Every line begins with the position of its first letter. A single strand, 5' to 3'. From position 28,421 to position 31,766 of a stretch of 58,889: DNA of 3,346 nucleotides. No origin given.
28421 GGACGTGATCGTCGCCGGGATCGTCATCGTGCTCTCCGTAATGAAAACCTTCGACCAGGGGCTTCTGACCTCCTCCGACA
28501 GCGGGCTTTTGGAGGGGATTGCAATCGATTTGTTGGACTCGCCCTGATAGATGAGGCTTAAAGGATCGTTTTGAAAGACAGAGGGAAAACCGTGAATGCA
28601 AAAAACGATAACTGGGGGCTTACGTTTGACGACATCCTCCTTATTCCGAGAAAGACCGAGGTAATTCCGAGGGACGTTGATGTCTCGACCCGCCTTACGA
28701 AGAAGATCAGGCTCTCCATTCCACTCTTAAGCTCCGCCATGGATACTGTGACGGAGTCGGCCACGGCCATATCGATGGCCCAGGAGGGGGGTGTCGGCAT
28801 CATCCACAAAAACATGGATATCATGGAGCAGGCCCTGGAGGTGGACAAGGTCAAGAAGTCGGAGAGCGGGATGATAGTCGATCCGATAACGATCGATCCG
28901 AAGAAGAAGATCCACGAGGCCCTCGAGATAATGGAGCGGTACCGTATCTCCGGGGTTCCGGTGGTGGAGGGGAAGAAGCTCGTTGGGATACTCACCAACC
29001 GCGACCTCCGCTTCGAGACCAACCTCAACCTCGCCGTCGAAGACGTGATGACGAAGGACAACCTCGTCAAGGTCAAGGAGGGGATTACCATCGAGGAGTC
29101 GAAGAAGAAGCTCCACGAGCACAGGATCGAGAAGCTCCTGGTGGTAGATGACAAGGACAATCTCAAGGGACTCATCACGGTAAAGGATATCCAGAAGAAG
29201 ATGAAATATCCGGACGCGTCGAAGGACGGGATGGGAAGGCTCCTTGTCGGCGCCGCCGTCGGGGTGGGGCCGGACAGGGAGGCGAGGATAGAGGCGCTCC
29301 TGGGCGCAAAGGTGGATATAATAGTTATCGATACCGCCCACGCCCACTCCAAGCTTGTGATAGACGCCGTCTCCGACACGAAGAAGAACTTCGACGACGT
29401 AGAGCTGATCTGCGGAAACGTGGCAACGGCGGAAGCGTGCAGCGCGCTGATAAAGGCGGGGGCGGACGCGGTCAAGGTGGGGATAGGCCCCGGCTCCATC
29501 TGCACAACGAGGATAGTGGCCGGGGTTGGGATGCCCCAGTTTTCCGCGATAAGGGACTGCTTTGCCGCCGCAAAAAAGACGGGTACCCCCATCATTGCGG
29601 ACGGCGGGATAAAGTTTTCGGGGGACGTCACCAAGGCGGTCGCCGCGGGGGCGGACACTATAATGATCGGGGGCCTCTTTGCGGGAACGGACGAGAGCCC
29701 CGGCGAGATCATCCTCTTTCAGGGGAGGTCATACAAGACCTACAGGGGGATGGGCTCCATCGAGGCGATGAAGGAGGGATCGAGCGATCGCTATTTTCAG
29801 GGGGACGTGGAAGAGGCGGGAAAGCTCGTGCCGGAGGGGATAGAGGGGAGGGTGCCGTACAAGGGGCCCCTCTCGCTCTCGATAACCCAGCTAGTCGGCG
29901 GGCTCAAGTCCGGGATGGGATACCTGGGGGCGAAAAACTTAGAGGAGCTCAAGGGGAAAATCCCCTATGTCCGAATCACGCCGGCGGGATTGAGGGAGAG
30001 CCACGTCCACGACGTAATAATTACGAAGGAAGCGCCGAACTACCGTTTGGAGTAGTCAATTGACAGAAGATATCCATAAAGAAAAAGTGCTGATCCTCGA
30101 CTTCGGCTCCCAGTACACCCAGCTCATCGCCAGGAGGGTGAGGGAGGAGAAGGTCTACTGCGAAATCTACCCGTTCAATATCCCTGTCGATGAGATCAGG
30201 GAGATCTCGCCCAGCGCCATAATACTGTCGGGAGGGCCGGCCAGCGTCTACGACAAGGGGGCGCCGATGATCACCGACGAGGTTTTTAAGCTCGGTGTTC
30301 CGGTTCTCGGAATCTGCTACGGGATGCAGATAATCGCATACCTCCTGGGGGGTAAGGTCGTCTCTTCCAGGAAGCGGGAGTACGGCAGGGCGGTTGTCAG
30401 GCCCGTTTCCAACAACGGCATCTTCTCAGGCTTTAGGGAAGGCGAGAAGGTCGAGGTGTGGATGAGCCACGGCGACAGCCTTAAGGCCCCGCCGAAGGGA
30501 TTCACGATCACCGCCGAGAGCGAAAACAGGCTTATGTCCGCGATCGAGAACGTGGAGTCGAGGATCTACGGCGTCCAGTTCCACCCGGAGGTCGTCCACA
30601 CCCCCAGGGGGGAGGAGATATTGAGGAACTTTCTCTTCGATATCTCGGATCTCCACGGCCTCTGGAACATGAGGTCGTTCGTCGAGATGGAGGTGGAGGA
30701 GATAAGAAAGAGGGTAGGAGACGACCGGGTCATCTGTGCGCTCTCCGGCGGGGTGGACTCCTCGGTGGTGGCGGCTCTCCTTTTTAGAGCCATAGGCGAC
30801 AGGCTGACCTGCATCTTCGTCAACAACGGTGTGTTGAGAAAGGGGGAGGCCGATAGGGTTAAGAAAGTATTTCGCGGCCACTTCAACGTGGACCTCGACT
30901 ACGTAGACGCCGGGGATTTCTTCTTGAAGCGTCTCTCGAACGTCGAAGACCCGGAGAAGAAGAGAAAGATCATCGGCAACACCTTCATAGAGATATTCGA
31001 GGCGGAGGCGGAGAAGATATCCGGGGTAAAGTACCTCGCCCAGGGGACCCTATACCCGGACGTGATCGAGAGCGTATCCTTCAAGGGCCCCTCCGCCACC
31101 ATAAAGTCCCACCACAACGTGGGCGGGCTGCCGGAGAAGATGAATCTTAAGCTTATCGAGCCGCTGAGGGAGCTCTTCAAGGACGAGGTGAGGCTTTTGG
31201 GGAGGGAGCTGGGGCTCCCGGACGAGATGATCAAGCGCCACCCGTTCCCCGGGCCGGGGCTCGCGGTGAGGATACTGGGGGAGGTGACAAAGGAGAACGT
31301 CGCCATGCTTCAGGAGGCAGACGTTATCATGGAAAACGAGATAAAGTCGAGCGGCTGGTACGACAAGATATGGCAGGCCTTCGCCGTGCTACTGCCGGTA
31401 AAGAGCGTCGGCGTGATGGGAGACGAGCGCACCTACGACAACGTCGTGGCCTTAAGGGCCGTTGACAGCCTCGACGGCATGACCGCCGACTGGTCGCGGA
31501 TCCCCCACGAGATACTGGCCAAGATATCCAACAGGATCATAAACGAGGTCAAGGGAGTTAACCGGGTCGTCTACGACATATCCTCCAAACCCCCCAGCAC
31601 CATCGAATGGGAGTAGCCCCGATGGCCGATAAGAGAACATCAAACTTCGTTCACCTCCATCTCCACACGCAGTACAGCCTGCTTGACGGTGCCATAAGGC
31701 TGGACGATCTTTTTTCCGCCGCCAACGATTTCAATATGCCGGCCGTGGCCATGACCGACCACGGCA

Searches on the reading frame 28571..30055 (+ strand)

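Call 42: search_protein_families(library=pfam, max_evalue=1e-8, proteins=[window:28571-30055:+])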
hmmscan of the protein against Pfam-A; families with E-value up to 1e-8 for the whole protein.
window:28571-30055:+ (494 aa): 2 families
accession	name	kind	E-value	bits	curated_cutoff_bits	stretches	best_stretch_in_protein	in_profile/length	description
PF00478.31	IMPDH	-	4.9e-158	526.1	25.6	1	16-480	1-345/345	IMP dehydrogenase / GMP reductase domain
PF00571.33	CBS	-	1.2e-23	83.7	24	2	101-147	5-52/57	CBS domain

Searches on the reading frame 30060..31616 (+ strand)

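Call 42: search_protein_families(library=pfam, max_evalue=1e-8, proteins=[window:30060-31616:+])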
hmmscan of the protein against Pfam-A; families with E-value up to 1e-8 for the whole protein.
window:30060-31616:+ (518 aa): 3 families
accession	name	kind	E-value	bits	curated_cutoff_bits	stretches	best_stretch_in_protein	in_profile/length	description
PF00117.34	GATase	-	1.8e-48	165.2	22.8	1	11-194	1-189/190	Glutamine amidotransferase class-I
PF00958.27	GMP_synt_C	-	1.3e-47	160.2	27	1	426-517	1-92/92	GMP synthase C terminal domain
PF07722.19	Peptidase_C26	-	1.1e-12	48.7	20.5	1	70-177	96-219/219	Peptidase C26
